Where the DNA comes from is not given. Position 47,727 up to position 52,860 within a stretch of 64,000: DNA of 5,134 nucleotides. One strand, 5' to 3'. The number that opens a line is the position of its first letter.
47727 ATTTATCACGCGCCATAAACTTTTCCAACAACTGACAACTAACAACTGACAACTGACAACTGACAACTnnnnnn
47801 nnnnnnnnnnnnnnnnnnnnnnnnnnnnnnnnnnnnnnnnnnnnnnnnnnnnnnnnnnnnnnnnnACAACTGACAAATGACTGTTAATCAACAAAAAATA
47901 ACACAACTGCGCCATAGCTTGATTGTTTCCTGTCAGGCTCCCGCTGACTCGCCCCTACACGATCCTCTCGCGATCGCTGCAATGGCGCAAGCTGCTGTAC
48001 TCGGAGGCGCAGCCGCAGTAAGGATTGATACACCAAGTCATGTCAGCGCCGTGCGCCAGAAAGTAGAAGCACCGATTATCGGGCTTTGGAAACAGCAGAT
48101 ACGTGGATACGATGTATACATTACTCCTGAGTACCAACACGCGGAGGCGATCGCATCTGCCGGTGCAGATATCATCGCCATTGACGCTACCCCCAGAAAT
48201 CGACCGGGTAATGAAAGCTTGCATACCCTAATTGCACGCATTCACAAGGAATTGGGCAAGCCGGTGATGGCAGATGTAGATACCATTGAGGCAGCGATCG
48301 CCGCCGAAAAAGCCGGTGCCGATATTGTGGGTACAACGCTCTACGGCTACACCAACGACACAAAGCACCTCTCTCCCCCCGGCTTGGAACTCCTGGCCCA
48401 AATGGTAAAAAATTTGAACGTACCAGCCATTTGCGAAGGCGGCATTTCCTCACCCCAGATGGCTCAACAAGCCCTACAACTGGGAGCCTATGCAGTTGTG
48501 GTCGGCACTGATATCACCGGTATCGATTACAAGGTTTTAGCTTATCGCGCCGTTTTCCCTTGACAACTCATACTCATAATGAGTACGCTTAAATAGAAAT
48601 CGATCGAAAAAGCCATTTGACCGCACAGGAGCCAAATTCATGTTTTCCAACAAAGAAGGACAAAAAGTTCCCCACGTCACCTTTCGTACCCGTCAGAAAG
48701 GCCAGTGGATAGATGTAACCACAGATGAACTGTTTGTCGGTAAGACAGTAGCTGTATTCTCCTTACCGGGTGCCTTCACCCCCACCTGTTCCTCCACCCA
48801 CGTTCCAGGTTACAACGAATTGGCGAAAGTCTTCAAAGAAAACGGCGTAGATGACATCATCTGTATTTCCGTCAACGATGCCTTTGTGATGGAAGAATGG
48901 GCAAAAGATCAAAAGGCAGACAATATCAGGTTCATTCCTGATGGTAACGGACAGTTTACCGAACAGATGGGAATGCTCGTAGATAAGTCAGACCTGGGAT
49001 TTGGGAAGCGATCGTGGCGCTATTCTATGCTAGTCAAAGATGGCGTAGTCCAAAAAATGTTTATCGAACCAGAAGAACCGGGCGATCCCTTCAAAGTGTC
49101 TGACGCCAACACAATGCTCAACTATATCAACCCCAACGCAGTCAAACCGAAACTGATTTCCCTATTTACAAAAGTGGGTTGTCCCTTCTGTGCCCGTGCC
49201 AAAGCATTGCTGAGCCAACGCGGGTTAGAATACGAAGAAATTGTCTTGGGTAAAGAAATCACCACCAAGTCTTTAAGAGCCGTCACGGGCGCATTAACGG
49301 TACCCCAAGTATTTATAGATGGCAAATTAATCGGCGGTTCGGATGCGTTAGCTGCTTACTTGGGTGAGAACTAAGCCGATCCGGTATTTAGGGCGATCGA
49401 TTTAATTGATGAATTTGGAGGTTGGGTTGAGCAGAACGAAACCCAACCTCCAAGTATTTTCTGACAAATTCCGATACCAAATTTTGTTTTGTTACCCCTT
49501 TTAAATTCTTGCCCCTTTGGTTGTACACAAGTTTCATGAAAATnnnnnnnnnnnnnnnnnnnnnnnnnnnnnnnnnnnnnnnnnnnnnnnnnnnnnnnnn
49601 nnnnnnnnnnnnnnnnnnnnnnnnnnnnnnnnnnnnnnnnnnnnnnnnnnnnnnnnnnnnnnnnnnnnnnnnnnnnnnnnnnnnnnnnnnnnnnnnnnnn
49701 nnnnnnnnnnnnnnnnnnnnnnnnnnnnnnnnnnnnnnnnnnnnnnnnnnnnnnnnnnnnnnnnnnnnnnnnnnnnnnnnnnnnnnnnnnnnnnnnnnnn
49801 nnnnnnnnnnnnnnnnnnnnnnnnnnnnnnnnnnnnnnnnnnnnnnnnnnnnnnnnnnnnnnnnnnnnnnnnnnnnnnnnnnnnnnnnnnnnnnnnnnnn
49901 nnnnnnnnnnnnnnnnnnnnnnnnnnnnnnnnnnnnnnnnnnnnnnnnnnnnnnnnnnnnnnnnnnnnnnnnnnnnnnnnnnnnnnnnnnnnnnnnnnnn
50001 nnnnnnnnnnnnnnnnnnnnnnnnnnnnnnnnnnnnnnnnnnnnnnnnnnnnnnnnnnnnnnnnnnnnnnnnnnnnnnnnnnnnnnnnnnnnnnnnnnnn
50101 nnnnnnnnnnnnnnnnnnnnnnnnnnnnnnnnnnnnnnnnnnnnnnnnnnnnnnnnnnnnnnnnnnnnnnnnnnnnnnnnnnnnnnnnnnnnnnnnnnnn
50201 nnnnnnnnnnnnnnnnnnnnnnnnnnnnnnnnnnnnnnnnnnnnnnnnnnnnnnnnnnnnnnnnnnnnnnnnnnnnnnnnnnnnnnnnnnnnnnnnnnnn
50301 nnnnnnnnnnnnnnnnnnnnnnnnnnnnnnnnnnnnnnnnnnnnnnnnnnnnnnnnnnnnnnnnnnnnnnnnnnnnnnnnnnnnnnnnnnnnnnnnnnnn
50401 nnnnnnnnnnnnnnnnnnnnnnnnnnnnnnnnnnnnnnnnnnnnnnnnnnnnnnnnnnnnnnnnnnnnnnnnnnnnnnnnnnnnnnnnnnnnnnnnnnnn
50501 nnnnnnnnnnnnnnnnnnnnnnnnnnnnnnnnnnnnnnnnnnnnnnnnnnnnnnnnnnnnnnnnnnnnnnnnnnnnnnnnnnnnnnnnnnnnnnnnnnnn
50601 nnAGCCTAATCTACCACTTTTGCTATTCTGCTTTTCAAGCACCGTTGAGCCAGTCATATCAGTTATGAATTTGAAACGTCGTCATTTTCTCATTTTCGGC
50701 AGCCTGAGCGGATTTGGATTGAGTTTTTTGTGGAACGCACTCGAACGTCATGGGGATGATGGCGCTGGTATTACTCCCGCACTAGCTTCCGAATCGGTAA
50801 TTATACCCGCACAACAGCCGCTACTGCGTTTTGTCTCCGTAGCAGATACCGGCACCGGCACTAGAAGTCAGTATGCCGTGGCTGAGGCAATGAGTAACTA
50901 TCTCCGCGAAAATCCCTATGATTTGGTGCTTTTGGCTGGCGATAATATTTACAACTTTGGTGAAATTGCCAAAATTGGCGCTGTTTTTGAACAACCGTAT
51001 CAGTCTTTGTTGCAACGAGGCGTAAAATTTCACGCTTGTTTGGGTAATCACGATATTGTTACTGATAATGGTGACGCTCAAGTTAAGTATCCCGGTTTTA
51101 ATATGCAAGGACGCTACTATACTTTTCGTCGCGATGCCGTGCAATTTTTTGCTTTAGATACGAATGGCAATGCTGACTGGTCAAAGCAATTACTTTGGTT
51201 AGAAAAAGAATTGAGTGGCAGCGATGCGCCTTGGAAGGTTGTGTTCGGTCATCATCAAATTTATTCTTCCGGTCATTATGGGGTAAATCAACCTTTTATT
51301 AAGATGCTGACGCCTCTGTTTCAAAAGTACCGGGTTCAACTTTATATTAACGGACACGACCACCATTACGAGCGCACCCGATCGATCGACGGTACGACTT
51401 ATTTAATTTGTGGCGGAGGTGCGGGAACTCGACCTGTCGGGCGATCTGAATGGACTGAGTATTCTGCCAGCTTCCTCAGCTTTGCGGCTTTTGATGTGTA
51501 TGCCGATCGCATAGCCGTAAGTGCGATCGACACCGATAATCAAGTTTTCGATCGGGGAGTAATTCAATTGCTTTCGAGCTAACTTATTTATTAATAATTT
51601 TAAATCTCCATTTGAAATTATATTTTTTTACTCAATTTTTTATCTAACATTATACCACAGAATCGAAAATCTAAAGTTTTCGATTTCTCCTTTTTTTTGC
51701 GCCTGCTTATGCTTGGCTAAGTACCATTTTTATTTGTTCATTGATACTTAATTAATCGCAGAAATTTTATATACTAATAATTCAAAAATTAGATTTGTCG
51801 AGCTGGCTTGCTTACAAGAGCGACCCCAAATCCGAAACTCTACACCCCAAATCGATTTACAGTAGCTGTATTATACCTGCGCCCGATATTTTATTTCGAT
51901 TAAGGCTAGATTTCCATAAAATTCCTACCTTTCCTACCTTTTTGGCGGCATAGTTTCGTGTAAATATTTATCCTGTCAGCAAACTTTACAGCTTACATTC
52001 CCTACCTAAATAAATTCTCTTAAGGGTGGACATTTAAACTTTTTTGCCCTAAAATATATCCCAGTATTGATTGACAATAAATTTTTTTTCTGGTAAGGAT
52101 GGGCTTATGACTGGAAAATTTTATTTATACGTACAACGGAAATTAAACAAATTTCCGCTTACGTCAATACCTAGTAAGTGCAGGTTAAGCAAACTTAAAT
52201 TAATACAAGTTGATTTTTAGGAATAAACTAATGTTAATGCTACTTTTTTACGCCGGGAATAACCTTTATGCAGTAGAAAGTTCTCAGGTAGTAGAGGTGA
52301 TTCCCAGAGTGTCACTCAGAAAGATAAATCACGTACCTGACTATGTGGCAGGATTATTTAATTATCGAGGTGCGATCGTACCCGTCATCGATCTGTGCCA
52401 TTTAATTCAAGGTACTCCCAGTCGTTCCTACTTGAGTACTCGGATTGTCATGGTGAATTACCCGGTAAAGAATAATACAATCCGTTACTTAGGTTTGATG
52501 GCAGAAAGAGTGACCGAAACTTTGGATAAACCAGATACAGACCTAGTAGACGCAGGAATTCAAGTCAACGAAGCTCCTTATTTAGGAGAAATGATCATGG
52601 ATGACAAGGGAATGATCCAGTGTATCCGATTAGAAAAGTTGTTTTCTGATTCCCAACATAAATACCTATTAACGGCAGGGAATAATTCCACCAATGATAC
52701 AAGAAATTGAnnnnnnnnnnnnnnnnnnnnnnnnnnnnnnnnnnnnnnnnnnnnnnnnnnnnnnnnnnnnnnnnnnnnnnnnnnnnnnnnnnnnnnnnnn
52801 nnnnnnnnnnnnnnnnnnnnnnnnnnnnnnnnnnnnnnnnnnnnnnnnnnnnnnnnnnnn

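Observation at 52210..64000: Wsp-like (ACF-class) chemosensory cluster with CheR-TPR and CheB in a cyanobacterium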

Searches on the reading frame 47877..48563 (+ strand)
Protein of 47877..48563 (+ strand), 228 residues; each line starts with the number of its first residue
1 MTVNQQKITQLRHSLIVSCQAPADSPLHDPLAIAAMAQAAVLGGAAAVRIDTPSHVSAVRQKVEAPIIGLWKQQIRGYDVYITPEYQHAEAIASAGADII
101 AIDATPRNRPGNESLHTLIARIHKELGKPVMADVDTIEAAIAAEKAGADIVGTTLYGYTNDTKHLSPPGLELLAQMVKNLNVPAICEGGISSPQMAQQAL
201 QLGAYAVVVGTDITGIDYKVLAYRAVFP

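Call 11: search_protein_families(library=pfam, proteins=[window:47877-48563:+], max_evalue=0.01)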
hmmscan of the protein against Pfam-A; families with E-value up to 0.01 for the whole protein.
window:47877-48563:+ (228 aa): 9 families
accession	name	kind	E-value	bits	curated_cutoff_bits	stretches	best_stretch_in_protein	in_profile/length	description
PF04131.20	NanE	-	2.9e-50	170.6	27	1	33-216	1-179/192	Putative N-acetylmannosamine-6-phosphate epimerase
PF02581.23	TMP-TENI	-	8.1e-07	29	27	1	134-211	102-178/180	Thiamine monophosphate synthase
PF03060.21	NMO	-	4.1e-06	26.8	28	1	124-212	133-224/331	Nitronate monooxygenase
PF00478.31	IMPDH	-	5.6e-06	26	25.6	1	85-216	105-242/345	IMP dehydrogenase / GMP reductase domain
PF05690.20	ThiG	-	2.9e-05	24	23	1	171-216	165-210/247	Thiazole biosynthesis protein ThiG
PF00977.27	His_biosynth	-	8.4e-05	22.6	23.6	1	170-212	62-104/228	Histidine biosynthesis protein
PF01207.24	Dus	-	0.00075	19.1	20.4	1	135-211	139-215/311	Dihydrouridine synthase (Dus)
PF01180.27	DHO_dh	-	0.00076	19.2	27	1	165-214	222-273/291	Dihydroorotate dehydrogenase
PF00218.27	IGPS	-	0.0027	17.4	27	1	55-214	100-242/254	Indole-3-glycerol phosphate synthase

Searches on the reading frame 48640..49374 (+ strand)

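Call 11: search_protein_families(library=pfam, proteins=[window:48640-49374:+], max_evalue=0.01)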
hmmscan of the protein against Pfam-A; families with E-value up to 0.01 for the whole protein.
window:48640-49374:+ (244 aa): 6 families
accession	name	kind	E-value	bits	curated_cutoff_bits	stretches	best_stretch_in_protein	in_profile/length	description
PF08534.16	Redoxin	-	6.2e-34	117.4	26.6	1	5-160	1-148/148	Redoxin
PF00462.30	Glutaredoxin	-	4e-17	62.6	22.9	1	173-231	1-60/60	Glutaredoxin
PF00578.27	AhpC-TSA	-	1.3e-12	48.1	26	1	7-138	2-122/124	AhpC/TSA family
PF13417.12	GST_N_3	-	3.1e-10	40.7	22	1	175-243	1-69/75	Glutathione S-transferase, N-terminal domain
PF13409.12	GST_N_2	-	9.8e-08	32.9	25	1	181-243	2-69/70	Glutathione S-transferase, N-terminal domain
PF05768.20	Glrx-like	-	0.00072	20.3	26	1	173-228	2-57/77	Glutaredoxin-like domain (DUF836)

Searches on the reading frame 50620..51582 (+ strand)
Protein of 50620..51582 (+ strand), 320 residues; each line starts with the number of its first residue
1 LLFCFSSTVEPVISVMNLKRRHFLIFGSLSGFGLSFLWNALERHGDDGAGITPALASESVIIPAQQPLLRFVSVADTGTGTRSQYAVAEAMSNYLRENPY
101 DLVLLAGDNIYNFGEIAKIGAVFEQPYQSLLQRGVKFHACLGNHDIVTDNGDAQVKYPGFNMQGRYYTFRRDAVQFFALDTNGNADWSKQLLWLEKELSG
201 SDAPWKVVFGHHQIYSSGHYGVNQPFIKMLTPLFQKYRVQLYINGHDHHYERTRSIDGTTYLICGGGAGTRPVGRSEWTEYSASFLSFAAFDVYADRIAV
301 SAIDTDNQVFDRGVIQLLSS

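Call 11: search_protein_families(library=pfam, proteins=[window:50620-51582:+], max_evalue=0.01)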
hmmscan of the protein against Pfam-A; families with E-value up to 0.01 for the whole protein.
window:50620-51582:+ (320 aa): 2 families
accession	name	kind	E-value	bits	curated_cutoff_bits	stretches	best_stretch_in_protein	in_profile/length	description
PF00149.33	Metallophos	-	4.3e-17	63.6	21.5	1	70-250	2-191/191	Calcineurin-like phosphoesterase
PF12850.12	Metallophos_2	-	0.00054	20.4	27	1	73-267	5-135/154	Calcineurin-like phosphoesterase superfamily domain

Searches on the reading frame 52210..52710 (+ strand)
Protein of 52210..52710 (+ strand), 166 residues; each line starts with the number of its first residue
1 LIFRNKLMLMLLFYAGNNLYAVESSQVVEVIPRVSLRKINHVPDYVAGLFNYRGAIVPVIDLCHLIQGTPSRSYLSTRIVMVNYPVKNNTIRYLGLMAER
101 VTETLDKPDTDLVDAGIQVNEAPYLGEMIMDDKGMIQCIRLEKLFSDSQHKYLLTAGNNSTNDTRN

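Call 3: search_protein_families(library=pfam, proteins=[window:52210-52710:+])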
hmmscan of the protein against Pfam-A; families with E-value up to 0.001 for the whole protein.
window:52210-52710:+ (166 aa): 1 family
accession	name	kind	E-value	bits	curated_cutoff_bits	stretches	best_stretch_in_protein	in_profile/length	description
PF01584.24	CheW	-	1.4e-23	83.5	23.5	1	10-148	2-137/138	CheW-like domain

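Call 10: search_protein_families(library=ncbifam, proteins=[window:52210-52710:+], max_evalue=0.00001)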
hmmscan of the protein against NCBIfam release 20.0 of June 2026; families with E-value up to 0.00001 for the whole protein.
window:52210-52710:+ (166 aa): 1 family
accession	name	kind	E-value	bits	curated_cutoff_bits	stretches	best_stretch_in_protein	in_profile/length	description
NF007903.0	PRK10612.1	equivalog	7.7e-07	29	260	1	10-147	19-153/167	chemotaxis protein CheW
